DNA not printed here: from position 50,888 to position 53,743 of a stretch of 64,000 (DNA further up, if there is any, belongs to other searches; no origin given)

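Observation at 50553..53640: Candidate T-box riboswitch in front of an RPH-like PEP-utilising dikinase rather than an aminoacyl-tRNA or amino-acid gene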

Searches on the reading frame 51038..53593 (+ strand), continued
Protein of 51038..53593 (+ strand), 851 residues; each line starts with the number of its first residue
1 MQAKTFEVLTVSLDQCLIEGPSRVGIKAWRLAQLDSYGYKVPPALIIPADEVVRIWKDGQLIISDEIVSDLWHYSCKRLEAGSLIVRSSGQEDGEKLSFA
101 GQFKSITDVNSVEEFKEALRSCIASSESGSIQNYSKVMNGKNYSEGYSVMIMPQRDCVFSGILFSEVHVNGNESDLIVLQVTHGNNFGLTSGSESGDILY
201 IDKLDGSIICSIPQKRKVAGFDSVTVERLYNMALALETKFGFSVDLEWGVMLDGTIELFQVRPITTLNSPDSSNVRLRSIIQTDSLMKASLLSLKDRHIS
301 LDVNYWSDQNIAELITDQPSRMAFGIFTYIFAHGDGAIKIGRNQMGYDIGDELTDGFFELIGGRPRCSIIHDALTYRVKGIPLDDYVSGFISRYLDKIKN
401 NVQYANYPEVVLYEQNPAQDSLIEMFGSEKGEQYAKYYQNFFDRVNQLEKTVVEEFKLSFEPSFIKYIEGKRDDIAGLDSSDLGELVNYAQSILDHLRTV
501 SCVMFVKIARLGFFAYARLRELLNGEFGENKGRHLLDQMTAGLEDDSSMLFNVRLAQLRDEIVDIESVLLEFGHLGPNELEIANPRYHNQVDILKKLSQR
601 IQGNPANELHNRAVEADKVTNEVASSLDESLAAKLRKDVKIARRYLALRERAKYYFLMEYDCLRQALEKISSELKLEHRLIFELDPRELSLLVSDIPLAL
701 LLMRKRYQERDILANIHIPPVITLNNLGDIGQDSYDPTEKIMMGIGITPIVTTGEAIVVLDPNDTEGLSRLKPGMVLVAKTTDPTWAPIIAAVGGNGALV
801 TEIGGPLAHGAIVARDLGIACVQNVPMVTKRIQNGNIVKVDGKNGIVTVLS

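Call 67: fold_search(model_id=the predicted structure, library=pdb)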
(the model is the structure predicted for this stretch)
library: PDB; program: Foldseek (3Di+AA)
matches with E <= 10: 729; with E <= 0.001: 27
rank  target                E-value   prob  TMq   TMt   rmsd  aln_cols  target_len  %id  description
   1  5hv1                  2.1e-30  1.00  0.52  0.52  11.9       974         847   17  Rifampin phosphotransferase in complex with AMPPNP and rifampin from Listeria monocytogenes (released 2016-03-30)
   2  5hv2                  1.7e-26  1.00  0.38  0.39  17.3       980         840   17  Rifampin phosphotransferase G527Y mutant from Listeria monocytogenes (released 2016-03-30)
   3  5fbs                  4.9e-26  1.00  0.47  0.50  11.9       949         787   15  Crystal structure of rifampin phosphotransferase RPH-Lm from Listeria monocytogenes in complex with ADP and magnesium (released 2016-01-13)
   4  5hv3                  7.8e-26  1.00  0.40  0.40  16.7       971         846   16  Rifampin phosphotransferase G527Y mutant in complex with AMPPNP from Listeria monocytogenes (released 2016-03-30)
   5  5fbt                  2.6e-24  1.00  0.51  0.56  12.0       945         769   16  Crystal structure of rifampin phosphotransferase RPH-Lm from Listeria monocytogenes in complex with rifampin (released 2015-12-30)
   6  5fbu                  1.4e-19  1.00  0.50  0.57   8.0       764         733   16  Crystal structure of rifampin phosphotransferase RPH-Lm from Listeria monocytogenes in complex with rifampin-phosphate (released 2015-12-30)
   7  2ols                  4.7e-09  1.00  0.25  0.29   6.9       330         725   18  The crystal structure of the phosphoenolpyruvate synthase from Neisseria meningitidis (released 2007-02-20)
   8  9goj                  1.9e-08  1.00  0.20  0.45   9.7       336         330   17  Crystal structure of HpeI from Rhodococcus rhodochrous GD02 (released 2025-05-21)
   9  5hv6_A                3.0e-08  1.00  0.25  0.64   6.2       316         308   18  The ATP binding domain of rifampin phosphotransferase from Listeria monocytogenes (released 2016-03-30)
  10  5hv6_B                4.1e-08  1.00  0.24  0.66   5.6       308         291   16  The ATP binding domain of rifampin phosphotransferase from Listeria monocytogenes (released 2016-03-30)
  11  1dik                  5.7e-07  1.00  0.23  0.23  13.7       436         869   10  PYRUVATE PHOSPHATE DIKINASE (released 1996-04-03)
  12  1kbl                  1.5e-06  1.00  0.24  0.23  12.8       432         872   11  PYRUVATE PHOSPHATE DIKINASE (released 2002-01-30)
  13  5jvl_A                2.1e-06  1.00  0.22  0.21  16.1       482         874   11  C4-type pyruvate phospate dikinase: nucleotide binding domain with bound ATP analogue (released 2017-04-05)
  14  2dik                  2.2e-06  1.00  0.23  0.23  12.4       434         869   11  R337A MUTANT OF PYRUVATE PHOSPHATE DIKINASE (released 1999-09-13)
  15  1ggo                  5.0e-06  1.00  0.24  0.23  27.4       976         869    9  T453A MUTANT OF PYRUVATE, PHOSPHATE DIKINASE (released 2001-01-10)
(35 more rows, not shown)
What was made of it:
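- On Rifamycin-inactivating phosphotransferase (RPH, NF041857/NF000283): About 17% identity to RPH-Lm (call 67).
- The large helical central domain is homologous to a small-molecule binding domain (call 67).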

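Call 85: find_homologous_proteins(query=L012:2409-3704:+, max_evalue=1e-120)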
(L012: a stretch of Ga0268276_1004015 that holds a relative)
Query L012:2409-3704:+ (432 aa): 7995 proteins with E <= 1e-120 among 8000 candidates; the best 120 are listed.
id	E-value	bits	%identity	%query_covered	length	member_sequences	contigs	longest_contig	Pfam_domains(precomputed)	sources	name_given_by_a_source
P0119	1.4e-293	991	100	100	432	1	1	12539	PF00291.32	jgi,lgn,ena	-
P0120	2.6e-283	958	96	100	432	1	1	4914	PF00291.32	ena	-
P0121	7.0e-282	953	96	100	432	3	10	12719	PF00291.32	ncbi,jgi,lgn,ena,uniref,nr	ncbi:TrpB-like pyridoxal phosphate-dependent enzyme [Candidatus Falkowbacteria bacterium CG_4_10_14_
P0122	4.5e-281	950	96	100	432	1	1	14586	PF00291.32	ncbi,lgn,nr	ncbi:MAG: TrpB-like pyridoxal phosphate-dependent enzyme [Patescibacteria group bacterium]|nr:TrpB-l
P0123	1.5e-278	942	94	100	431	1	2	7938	PF00291.32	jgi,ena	-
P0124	2.6e-276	935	93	100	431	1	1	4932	PF00291.32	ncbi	-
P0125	8.0e-276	933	93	100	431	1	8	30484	PF00291.32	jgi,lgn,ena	-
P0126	1.3e-275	932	93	100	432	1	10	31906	PF00291.32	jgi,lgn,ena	-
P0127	1.3e-275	932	93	100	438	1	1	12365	PF00291.32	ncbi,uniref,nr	ncbi:MAG: TrpB-like pyridoxal-phosphate dependent enzyme [Candidatus Buchananbacteria bacterium RIFC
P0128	3.0e-274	928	93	100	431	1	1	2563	PF00291.32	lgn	-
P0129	4.4e-266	901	90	100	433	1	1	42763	PF00291.32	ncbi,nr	ncbi:MAG: TrpB-like pyridoxal phosphate-dependent enzyme [bacterium]|nr:TrpB-like pyridoxal phosphat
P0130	1.7e-258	876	87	100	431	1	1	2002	PF00291.32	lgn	-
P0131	3.5e-258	875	88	100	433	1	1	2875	PF00291.32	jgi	-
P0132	2.7e-255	865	87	100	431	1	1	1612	PF00291.32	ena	-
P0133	8.8e-253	857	84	100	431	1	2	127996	PF00291.32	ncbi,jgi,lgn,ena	ncbi:MAG: TrpB-like pyridoxal phosphate-dependent enzyme [Patescibacteria group bacterium]|jgi:trypt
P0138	7.0e-242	821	81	100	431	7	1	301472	PF00291.32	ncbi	ncbi:MAG: TrpB-like pyridoxal phosphate-dependent enzyme [Patescibacteria group bacterium]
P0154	8.0e-232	788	78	100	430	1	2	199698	PF00291.32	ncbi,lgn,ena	-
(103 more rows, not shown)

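Call 86: find_encoding_contigs(protein=P0133, flank=8000, max_places=1)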
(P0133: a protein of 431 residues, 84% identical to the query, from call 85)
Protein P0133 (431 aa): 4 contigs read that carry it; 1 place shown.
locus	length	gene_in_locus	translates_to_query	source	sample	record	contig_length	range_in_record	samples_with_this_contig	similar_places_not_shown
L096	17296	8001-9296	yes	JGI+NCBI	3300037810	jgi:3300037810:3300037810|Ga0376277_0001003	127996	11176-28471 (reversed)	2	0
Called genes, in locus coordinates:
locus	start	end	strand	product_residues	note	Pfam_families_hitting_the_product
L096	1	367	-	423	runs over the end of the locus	-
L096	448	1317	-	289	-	-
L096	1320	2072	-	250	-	PF13462:Thioredoxin_4, PF13098:Thioredoxin_2 (weak), PF01323:DSBA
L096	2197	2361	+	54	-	-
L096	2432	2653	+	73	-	PF03840:SecG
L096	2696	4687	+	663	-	PF00496:SBP_bac_5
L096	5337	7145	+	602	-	PF00753:Lactamase_B, PF12706:Lactamase_B_2, PF22505:RNase_J_b_CASP, PF17770:RNase_J_C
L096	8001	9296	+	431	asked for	PF00291:PALP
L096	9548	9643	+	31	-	PF00579:tRNA-synt_1b (weak)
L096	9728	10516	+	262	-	PF00579:tRNA-synt_1b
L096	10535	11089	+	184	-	PF08123:DOT1 (faint), PF13489:Methyltransf_23 (weak)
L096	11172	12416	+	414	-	PF02812:ELFV_dehydrog_N, PF00208:ELFV_dehydrog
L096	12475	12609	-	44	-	-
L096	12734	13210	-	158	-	PF01925:TauE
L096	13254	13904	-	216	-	PF00702:Hydrolase, PF13419:HAD_2, PF13242:Hydrolase_like (weak)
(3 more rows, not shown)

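Call 87: find_encoding_contigs(protein=P0138, flank=8000, max_places=1)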
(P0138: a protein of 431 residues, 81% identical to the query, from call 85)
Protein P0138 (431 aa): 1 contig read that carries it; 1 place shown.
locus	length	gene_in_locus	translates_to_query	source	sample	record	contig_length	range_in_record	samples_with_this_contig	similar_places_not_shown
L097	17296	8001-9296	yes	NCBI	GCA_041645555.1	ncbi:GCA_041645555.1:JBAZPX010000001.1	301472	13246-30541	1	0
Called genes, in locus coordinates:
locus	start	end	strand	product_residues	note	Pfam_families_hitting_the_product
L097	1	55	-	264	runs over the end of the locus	PF00149:Metallophos (weak), PF13277:YmdB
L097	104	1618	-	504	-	PF12072:RNase_Y_N, PF00013:KH_1, PF22891:KH_PNO1_2nd (weak), PF08668:HDOD (faint), PF01966:HD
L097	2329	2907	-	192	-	PF00574:CLP_protease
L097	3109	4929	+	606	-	PF17170:DUF5128 (faint)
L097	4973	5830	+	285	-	-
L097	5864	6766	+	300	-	-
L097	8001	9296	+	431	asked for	PF00291:PALP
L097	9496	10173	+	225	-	-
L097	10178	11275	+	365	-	PF00579:tRNA-synt_1b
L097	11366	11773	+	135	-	-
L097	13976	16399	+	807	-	PF13229:Beta_helix, PF05048:NosD (weak)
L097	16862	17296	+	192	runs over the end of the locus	-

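Call 88: find_encoding_contigs(protein=P0154, flank=8000, max_places=1)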
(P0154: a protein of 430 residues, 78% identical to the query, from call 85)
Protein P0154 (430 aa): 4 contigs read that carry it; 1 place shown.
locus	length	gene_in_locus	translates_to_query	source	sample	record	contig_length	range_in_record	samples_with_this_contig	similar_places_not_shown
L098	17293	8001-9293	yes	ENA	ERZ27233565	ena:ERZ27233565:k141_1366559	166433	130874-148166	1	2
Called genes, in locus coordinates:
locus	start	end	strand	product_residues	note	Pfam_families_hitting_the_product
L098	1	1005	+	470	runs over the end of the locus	PF00403:HMA, PF13386:DsbD_2, PF13473:Cupredoxin_1 (weak)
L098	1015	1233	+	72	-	PF00403:HMA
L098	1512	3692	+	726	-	PF00403:HMA, PF00122:E1-E2_ATPase, PF00702:Hydrolase, PF08282:Hydrolase_3 (faint)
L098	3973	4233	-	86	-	-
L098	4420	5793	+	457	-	PF00483:NTP_transferase, PF22640:ManC_GMP_beta-helix, PF01050:MannoseP_isomer, PF07883:Cupin_2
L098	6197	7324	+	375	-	PF00814:TsaD, PF22521:HypF_C_2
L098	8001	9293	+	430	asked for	PF00291:PALP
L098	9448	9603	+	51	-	-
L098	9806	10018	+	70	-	-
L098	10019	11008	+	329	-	PF00579:tRNA-synt_1b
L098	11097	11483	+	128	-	-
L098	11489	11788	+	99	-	-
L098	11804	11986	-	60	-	-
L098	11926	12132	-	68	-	-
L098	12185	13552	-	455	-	PF02878:PGM_PMM_I, PF02879:PGM_PMM_II, PF02880:PGM_PMM_III, PF00408:PGM_PMM_IV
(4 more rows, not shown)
